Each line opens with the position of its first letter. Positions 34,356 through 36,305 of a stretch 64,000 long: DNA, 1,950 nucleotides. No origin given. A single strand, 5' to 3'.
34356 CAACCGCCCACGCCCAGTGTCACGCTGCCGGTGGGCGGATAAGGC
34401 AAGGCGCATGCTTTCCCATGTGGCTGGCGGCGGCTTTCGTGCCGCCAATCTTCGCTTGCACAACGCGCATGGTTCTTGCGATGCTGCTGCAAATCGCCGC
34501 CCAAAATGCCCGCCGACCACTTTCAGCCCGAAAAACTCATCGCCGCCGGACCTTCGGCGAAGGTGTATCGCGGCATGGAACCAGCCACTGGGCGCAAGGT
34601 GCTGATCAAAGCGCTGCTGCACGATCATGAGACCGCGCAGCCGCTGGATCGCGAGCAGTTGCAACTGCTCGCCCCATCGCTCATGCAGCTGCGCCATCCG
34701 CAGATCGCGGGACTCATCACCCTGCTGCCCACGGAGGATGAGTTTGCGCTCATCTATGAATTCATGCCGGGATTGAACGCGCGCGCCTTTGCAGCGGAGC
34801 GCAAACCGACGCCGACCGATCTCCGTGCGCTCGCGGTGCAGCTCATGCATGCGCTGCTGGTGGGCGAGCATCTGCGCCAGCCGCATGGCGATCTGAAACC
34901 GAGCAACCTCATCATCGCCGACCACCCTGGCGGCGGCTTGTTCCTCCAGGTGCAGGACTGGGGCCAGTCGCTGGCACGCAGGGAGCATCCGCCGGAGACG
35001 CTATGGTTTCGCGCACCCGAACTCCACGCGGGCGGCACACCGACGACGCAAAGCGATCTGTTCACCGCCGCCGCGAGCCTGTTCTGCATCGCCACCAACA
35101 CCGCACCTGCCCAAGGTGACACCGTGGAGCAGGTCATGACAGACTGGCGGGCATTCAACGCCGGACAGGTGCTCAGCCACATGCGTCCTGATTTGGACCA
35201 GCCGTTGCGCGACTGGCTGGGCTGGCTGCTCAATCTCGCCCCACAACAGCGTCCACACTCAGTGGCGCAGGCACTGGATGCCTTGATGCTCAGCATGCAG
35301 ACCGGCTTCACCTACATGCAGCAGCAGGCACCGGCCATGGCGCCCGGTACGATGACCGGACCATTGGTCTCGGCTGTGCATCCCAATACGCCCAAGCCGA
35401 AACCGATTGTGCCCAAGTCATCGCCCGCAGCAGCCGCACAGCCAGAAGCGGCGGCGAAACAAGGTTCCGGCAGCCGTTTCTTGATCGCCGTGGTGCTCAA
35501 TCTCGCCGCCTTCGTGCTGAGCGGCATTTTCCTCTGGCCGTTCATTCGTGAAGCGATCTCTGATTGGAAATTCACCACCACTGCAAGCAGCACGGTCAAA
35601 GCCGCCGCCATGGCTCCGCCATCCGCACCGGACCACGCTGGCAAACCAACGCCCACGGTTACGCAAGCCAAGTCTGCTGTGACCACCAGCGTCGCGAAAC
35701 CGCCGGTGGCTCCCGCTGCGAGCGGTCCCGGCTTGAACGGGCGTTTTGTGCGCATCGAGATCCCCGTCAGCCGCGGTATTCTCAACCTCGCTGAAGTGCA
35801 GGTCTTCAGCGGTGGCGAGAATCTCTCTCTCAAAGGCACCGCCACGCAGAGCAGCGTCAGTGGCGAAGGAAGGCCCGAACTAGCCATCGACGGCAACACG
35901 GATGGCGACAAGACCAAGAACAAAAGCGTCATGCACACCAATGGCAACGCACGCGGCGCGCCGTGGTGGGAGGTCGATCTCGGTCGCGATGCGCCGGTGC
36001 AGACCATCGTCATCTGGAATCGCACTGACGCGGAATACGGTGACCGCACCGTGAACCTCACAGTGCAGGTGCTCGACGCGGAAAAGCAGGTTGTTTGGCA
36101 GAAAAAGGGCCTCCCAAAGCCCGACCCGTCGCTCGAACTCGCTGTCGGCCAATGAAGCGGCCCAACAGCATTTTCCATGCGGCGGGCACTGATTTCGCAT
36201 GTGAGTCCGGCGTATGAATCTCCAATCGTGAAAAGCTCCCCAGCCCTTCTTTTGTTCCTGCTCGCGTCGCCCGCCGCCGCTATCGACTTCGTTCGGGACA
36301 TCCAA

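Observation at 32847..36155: Tandem receptor-like atypical Ser/Thr kinases with F-type-lectin / discoidin ectodomains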

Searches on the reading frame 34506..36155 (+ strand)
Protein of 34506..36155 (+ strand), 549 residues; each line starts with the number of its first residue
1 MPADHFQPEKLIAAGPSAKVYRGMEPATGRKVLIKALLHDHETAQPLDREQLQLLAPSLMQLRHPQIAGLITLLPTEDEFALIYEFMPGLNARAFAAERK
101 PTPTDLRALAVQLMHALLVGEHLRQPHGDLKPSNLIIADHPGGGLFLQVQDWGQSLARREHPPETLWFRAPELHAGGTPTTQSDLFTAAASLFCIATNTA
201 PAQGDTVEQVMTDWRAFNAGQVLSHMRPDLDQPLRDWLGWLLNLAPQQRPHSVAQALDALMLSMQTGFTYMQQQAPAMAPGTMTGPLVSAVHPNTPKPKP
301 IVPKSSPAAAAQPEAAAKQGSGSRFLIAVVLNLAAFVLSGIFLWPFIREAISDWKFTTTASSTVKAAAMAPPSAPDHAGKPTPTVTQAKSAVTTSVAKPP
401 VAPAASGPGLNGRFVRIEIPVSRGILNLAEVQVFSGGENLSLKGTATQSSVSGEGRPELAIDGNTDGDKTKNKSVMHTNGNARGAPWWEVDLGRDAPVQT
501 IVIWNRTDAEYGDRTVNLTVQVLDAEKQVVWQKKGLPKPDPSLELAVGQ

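Call 3: search_protein_families(library=pfam, proteins=[window:34506-36155:+], max_evalue=1)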
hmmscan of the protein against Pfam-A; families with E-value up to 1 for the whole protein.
window:34506-36155:+ (549 aa): 5 families
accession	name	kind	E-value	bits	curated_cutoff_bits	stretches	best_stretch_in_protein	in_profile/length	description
PF00069.31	Pkinase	-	9.4e-20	71.5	31.7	1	8-256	3-257/263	Protein kinase domain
PF22633.2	F5_F8_type_C_2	-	3.5e-11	44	27.8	1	460-527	2-60/91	NedA-like, galactose-binding domain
PF07714.23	PK_Tyr_Ser-Thr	-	1.3e-07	31.6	23.1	1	10-214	5-217/258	Protein tyrosine and serine/threonine kinase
PF00754.31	F5_F8_type_C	-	1.8e-07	31.8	28.2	1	446-525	2-73/127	F5/8 type C domain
PF24135.1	DUF7402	-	0.022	15.3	27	1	439-509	1-70/133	Domain of unknown function (DUF7402)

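Call 4: search_protein_families(library=ncbifam, proteins=[window:34506-36155:+], max_evalue=1)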
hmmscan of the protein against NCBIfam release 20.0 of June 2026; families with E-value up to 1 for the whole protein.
window:34506-36155:+ (549 aa): 9 families
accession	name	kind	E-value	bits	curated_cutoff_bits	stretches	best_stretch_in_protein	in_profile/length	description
NF047741.1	antiphage_MADS6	equivalog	1.9e-15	56.4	460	2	168-267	368-464/612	methylation-associated defense system protein kinase MAD6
NF033483.0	PknB_PASTA_kin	equivalog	9.5e-14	51.3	450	1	9-346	12-356/563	Stk1 family PASTA domain-containing Ser/Thr kinase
NF038150.1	lanthi_synth_IV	equivalog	1e-10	40.6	650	1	4-321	189-513/851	class IV lanthionine synthetase LanL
TIGR03903.1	TOMM_kin_cyc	equivalog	1.2e-06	26.7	705.75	1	28-252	2-236/1267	TOMM system kinase/cyclase fusion protein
NF052427.1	StpK7MSMEG_1200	equivalog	2.1e-06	26.5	900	1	4-211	7-218/601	serine/threonine protein kinase StpK7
NF033442.0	BREX_PglW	equivalog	0.0092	13.7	990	1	56-207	559-715/1391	BREX system serine/threonine kinase PglW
NF033761.1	gliding_GltJ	equivalog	0.01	15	450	1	246-406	299-452/671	adventurous gliding motility protein GltJ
NF040486.1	SrfA_fam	subfamily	0.064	12.6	150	1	256-403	151-298/438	SrfA family protein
NF043056.1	T4SS_LegK1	equivalog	0.33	9.5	550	1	127-189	212-277/516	Dot/Icm T4SS effector kinase LegK1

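Call 9: find_homologous_proteins(query=window:34506-36155:+, max_evalue=0.00001)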
Query window:34506-36155:+ (549 aa): 260 proteins with E <= 0.00001 among 8000 candidates; the best 120 are listed.
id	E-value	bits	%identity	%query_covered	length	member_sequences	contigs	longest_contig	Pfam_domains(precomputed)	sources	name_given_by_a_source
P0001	0.0e+0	1140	92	100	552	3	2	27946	PF07714.24,PF00754.32,PF00069.32,PF22633.4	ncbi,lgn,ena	-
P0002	1.1e-286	970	78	100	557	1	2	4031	PF07714.24,PF00754.32,PF00069.32,PF22633.4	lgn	-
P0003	3.3e-246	836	69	100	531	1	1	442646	PF07714.24,PF00069.32,PF22633.4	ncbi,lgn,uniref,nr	ncbi:protein kinase [Prosthecobacter sp.]|uniref:protein kinase domain-containing protein n=1 Tax=Pr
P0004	1.5e-245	834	69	100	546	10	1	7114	PF07714.24,PF00754.32,PF00069.32,PF22633.4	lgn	-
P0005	2.2e-243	827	69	100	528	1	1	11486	PF00754.32,PF00069.32,PF22633.4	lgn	-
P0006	8.1e-242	822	69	100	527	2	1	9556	PF00754.32,PF00069.32,PF22633.4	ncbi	-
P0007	1.9e-239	814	69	100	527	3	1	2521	PF07714.24,PF00754.32,PF00069.32,PF22633.4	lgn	-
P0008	1.2e-235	802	66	100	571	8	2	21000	PF07714.24,PF00754.32,PF00069.32,PF22633.4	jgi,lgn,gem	-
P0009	3.7e-233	793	65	100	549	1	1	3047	PF07714.24,PF00754.32,PF00069.32,PF22633.4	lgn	-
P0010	9.6e-233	792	65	100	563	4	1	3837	PF07714.24,PF00754.32,PF00069.32,PF22633.4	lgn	-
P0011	1.0e-231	789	65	100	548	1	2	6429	PF07714.24,PF00754.32,PF00069.32,PF22633.4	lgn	-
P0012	3.7e-227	774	65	100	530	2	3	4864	PF07714.24,PF00754.32,PF00069.32,PF22633.4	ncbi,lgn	-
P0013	2.7e-226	771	65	100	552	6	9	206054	PF07714.24,PF00754.32,PF00069.32,PF22633.4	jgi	jgi:serine/threonine protein kinase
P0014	3.2e-224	764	64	100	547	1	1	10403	PF07714.24,PF00754.32,PF00069.32,PF22633.4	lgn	-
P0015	1.1e-223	762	64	100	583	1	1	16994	PF07714.24,PF00754.32,PF00069.32,PF22633.4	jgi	jgi:serine/threonine protein kinase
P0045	3.3e-186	638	57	99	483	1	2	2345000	PF07714.24,PF00754.32,PF00069.32,PF22633.4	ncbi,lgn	-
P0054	2.4e-174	599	72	68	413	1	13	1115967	PF07714.24,PF00069.32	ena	-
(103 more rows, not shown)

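Call 13: find_encoding_contigs(protein=window:34506-36155:+, flank=10000, max_places=4)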
Protein window:34506-36155:+ (549 aa): no gene with exactly this product is on record in the collection.
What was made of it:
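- Tried and rejected: Exact-sequence look-up of protein B found nothing (call 13).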

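Call 14: find_encoding_contigs(protein=P0001, flank=10000, max_places=2)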
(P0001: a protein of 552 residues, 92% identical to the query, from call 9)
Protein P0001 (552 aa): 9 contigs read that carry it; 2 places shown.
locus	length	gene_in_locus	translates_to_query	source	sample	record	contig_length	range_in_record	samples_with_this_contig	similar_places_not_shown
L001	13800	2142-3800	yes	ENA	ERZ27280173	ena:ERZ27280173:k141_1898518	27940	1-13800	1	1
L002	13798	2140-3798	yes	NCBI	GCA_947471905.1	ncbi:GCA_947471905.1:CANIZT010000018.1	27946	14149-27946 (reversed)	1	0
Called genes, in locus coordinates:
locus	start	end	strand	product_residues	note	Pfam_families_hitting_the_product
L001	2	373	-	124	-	?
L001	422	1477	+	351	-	PF00069:Pkinase, PF07714:PK_Tyr_Ser-Thr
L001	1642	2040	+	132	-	PF24135:DUF7402 (weak), PF00754:F5_F8_type_C, PF22633:F5_F8_type_C_2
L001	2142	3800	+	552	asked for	PF00069:Pkinase, PF07714:PK_Tyr_Ser-Thr (faint), PF00754:F5_F8_type_C (weak), PF22633:F5_F8_type_C_2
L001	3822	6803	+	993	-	PF07635:PSCyt1, PF13442:Cytochrome_CBB3 (faint), PF07583:PSCyt2, PF07587:PSD1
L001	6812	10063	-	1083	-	PF00069:Pkinase, PF07714:PK_Tyr_Ser-Thr, PF23381:Beta-prop_IFT122_1st, PF24814:WD40_Prp19, PF25174:Beta-prop_THOC3, PF24807:WD40_CDC20-Fz, PF25175:Beta-prop_WDR5, PF25391:WD40_Gbeta, +24 more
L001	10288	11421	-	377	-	PF02746:MR_MLE_N, PF13378:MR_MLE_C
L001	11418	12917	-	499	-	PF07364:DUF1485, PF07171:MlrC_C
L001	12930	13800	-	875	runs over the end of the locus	PF00756:Esterase (faint), PF02230:Abhydrolase_2 (faint), PF20434:BD-FAE (faint), PF00326:Peptidase_S9, PF07859:Abhydrolase_3 (faint), PF00561:Abhydrolase_1 (faint), PF12146:Hydrolase_4 (faint), PF00326:Peptidase_S9 (weak)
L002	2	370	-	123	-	?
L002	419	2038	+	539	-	PF00069:Pkinase, PF07714:PK_Tyr_Ser-Thr (weak), PF00754:F5_F8_type_C (weak), PF24135:DUF7402 (faint), PF22633:F5_F8_type_C_2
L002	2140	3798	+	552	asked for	PF00069:Pkinase, PF07714:PK_Tyr_Ser-Thr (faint), PF00754:F5_F8_type_C (weak), PF22633:F5_F8_type_C_2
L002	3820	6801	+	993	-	PF07635:PSCyt1, PF13442:Cytochrome_CBB3 (faint), PF07583:PSCyt2, PF07587:PSD1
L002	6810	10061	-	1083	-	PF00069:Pkinase, PF07714:PK_Tyr_Ser-Thr, PF23381:Beta-prop_IFT122_1st, PF24814:WD40_Prp19, PF25174:Beta-prop_THOC3, PF24807:WD40_CDC20-Fz, PF25175:Beta-prop_WDR5, PF25391:WD40_Gbeta, +24 more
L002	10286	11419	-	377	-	PF02746:MR_MLE_N, PF13378:MR_MLE_C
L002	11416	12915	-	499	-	PF07364:DUF1485, PF07171:MlrC_C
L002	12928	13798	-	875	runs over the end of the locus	PF00756:Esterase (faint), PF02230:Abhydrolase_2 (faint), PF20434:BD-FAE (faint), PF00326:Peptidase_S9, PF07859:Abhydrolase_3 (faint), PF00561:Abhydrolase_1 (faint), PF12146:Hydrolase_4 (faint), PF00326:Peptidase_S9 (weak)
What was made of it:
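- In one ENA assembly of the closest relative, paralog A is called as two genes of 351 aa and 132 aa (L001, call 14). The same contig in the NCBI assembly has an intact 539-aa gene (L002, call 14).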

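Call 15: find_encoding_contigs(protein=P0003, flank=10000, max_places=2)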
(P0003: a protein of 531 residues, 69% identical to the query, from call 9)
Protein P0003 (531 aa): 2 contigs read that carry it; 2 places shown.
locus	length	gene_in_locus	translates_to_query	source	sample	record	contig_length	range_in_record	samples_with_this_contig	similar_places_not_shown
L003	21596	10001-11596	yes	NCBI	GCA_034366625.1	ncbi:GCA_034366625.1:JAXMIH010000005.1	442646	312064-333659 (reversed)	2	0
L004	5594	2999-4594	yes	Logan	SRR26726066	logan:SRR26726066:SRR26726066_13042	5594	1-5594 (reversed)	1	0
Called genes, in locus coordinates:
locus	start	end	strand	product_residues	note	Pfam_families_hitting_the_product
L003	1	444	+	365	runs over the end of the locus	PF08713:DNA_alkylation (weak)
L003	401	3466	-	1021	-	PF00069:Pkinase, PF07714:PK_Tyr_Ser-Thr, PF03109:ABC1 (weak), PF23414:Beta-prop_EML_2 (faint), PF24814:WD40_Prp19, PF23381:Beta-prop_IFT122_1st, PF25174:Beta-prop_THOC3, PF24807:WD40_CDC20-Fz, +11 more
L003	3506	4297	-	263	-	-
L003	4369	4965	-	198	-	PF00353:HemolysinCabind (faint)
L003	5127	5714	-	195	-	PF07635:PSCyt1 (weak)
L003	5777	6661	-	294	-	-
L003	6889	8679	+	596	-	PF03460:NIR_SIR_ferr, PF01077:NIR_SIR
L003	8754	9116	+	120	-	-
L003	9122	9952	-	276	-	PF03446:NAD_binding_2 (weak), PF03807:F420_oxidored, PF14748:P5CR_dimer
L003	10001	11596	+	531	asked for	PF00069:Pkinase, PF07714:PK_Tyr_Ser-Thr (weak), PF22633:F5_F8_type_C_2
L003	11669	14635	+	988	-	PF07635:PSCyt1, PF07583:PSCyt2, PF07587:PSD1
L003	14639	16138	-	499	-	-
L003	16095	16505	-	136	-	-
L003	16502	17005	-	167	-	PF04542:Sigma70_r2 (weak), PF08281:Sigma70_r4_2, PF04545:Sigma70_r4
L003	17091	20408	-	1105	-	PF00069:Pkinase, PF07714:PK_Tyr_Ser-Thr, PF25174:Beta-prop_THOC3, PF24814:WD40_Prp19, PF25174:Beta-prop_THOC3, PF24807:WD40_CDC20-Fz, PF23381:Beta-prop_IFT122_1st, PF23414:Beta-prop_EML_2, +18 more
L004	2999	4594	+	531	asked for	PF00069:Pkinase, PF07714:PK_Tyr_Ser-Thr (weak), PF22633:F5_F8_type_C_2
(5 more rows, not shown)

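Call 16: find_encoding_contigs(protein=P0045, flank=10000, max_places=2)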
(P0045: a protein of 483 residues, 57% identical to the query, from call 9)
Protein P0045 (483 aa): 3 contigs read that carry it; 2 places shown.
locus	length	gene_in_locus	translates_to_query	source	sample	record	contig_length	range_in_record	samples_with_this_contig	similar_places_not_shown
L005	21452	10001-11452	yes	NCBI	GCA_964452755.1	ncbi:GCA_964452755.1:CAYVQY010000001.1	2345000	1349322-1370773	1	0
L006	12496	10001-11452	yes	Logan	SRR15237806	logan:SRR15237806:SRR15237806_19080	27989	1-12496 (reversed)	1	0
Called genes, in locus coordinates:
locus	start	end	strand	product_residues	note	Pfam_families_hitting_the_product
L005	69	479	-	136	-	-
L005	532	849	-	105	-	PF00403:HMA (weak)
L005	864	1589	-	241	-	PF02630:SCO1-SenC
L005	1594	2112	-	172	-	PF00034:Cytochrom_C, PF13442:Cytochrome_CBB3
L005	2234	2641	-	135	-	-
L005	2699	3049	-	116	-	-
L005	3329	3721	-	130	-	-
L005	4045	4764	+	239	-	PF00081:Sod_Fe_N, PF02777:Sod_Fe_C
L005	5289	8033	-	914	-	PF23500:DUF7133 (weak)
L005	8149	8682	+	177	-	-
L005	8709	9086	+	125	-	PF00581:Rhodanese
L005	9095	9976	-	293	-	PF03446:NAD_binding_2 (faint), PF03807:F420_oxidored, PF14748:P5CR_dimer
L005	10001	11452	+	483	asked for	PF00069:Pkinase, PF07714:PK_Tyr_Ser-Thr, PF00754:F5_F8_type_C, PF22633:F5_F8_type_C_2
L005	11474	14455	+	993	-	PF07635:PSCyt1, PF07583:PSCyt2, PF07587:PSD1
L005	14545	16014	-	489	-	PF00691:OmpA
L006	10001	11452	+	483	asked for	PF00069:Pkinase, PF07714:PK_Tyr_Ser-Thr, PF00754:F5_F8_type_C, PF22633:F5_F8_type_C_2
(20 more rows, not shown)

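Call 30: find_encoding_contigs(protein=P0054, flank=8000, max_places=1)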
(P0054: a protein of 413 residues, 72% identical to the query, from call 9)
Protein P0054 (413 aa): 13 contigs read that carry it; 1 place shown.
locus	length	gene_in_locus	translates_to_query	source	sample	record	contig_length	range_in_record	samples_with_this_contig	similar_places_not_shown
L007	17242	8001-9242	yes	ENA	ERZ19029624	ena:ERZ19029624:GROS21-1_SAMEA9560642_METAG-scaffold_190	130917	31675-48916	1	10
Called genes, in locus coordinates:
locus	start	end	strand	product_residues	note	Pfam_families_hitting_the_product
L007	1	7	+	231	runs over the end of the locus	PF24827:AstE_AspA_cat (weak)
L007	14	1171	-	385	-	PF00155:Aminotran_1_2, PF01041:DegT_DnrJ_EryC1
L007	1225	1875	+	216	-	PF06439:3keto-disac_hyd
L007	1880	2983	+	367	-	PF08713:DNA_alkylation (faint)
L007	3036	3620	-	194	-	PF13442:Cytochrome_CBB3 (faint), PF07635:PSCyt1 (weak)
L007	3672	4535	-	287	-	-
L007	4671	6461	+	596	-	PF03460:NIR_SIR_ferr, PF01077:NIR_SIR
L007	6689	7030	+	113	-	-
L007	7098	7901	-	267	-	PF03807:F420_oxidored, PF14748:P5CR_dimer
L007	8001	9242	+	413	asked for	PF00069:Pkinase, PF07714:PK_Tyr_Ser-Thr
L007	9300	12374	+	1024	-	PF07635:PSCyt1, PF07583:PSCyt2, PF07587:PSD1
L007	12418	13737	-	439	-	PF07586:HXXSHH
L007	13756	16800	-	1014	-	PF07635:PSCyt1 (weak), PF07626:PSD3, PF07637:PSD5, PF07631:PSD4, PF07627:PSCyt3, PF07624:PSD2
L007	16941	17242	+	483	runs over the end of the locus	-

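Call 41: find_related_loci(query=A2, collection=genome_contigs, flank=6000)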
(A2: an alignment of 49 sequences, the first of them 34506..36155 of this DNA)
Query A2 (549 aa) in genome_contigs; peptide patterns used: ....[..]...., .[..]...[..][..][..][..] (x = any residue, [..] = any of these).
213 stretches matched a pattern; 92 encode a relative of the query (tblastn E <= 1e-3); the best 80 are kept; 79 distinct loci.
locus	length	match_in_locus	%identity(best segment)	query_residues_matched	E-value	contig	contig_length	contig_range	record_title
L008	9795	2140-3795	92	1-549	0e+0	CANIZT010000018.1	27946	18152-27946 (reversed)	MAG: Verrucomicrobiaceae bacterium isolate RH-18aug17-267 genome assembly, contig: RH-18aug17-C4029, whole genome shotgu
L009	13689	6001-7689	68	1-549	0e+0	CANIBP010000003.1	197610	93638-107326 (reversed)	MAG: Verrucomicrobiaceae bacterium isolate RE-9nov16-393 genome assembly, contig: RE-9nov16-C48, whole genome shotgun se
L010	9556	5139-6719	69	1-549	0e+0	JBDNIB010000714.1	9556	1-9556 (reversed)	MAG: Prosthecobacter sp. isolate concoct.51.WLB k141_1211100, whole genome shotgun sequence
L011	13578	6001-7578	65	1-548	0e+0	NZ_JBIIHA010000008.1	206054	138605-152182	MAG: Prosthecobacter sp. isolate ME2001-07-30D7pf_3300042309_group1_bin138 Rohwer_bin2770_scaffold_10_c1, whole genome s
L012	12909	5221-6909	65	1-549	0e+0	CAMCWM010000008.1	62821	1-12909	MAG: Akkermansia muciniphila isolate ME-08apr19-96 genome assembly, contig: ME-08apr19-C939, whole genome shotgun sequen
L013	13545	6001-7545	59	3-548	0e+0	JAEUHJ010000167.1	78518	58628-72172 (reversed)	MAG: Verrucomicrobiaceae bacterium isolate new MAG-14 k141_3771783, whole genome shotgun sequence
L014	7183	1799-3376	61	1-547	0e+0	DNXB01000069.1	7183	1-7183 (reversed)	MAG TPA_asm: Verrucomicrobiales bacterium isolate UBA11399 contig_276815, whole genome shotgun sequence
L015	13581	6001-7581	60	1-547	0e+0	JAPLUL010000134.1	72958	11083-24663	MAG: Verrucomicrobia bacterium isolate LacPavin_0920_WC12_MAG_60_11 LacPavin_0920_WC12_scaffold_474231, whole genome sho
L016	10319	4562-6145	59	1-549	0e+0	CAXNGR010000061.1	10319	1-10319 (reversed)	MAG: Verrucomicrobiaceae bacterium isolate MiH-22jul19-108 genome assembly, contig: MiH-22jul19-C13927, whole genome sho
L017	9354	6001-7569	59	1-547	0e+0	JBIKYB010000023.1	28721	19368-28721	MAG: Prosthecobacter sp. isolate ME2015-10-10_3300044731_group6_bin110 Rohwer_bin2784_scaffold_779_c1, whole genome shot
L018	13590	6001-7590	59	1-547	0e+0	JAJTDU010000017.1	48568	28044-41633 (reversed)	MAG: Verrucomicrobiaceae bacterium isolate 49632_E14 Sample_49632_scaffold_521, whole genome shotgun sequence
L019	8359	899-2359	57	1-545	0e+0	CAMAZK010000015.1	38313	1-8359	MAG: Akkermansia muciniphila isolate MiH-14oct19-163 genome assembly, contig: MiH-14oct19-C1835, whole genome shotgun se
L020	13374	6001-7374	56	1-548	0e+0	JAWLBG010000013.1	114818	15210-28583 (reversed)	MAG: Prosthecobacter sp. isolate ABC2.61 ABC2.61.fa-13, whole genome shotgun sequence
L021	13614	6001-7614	56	4-548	0e+0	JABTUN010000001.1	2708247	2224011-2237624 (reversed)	MAG: Verrucomicrobiaceae bacterium isolate H5_VER2 seq001, whole genome shotgun sequence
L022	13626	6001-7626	57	1-549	0e+0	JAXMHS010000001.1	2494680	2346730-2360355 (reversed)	MAG: Verrucomicrobiaceae bacterium isolate STL-VER10 C2.107.fa-1, whole genome shotgun sequence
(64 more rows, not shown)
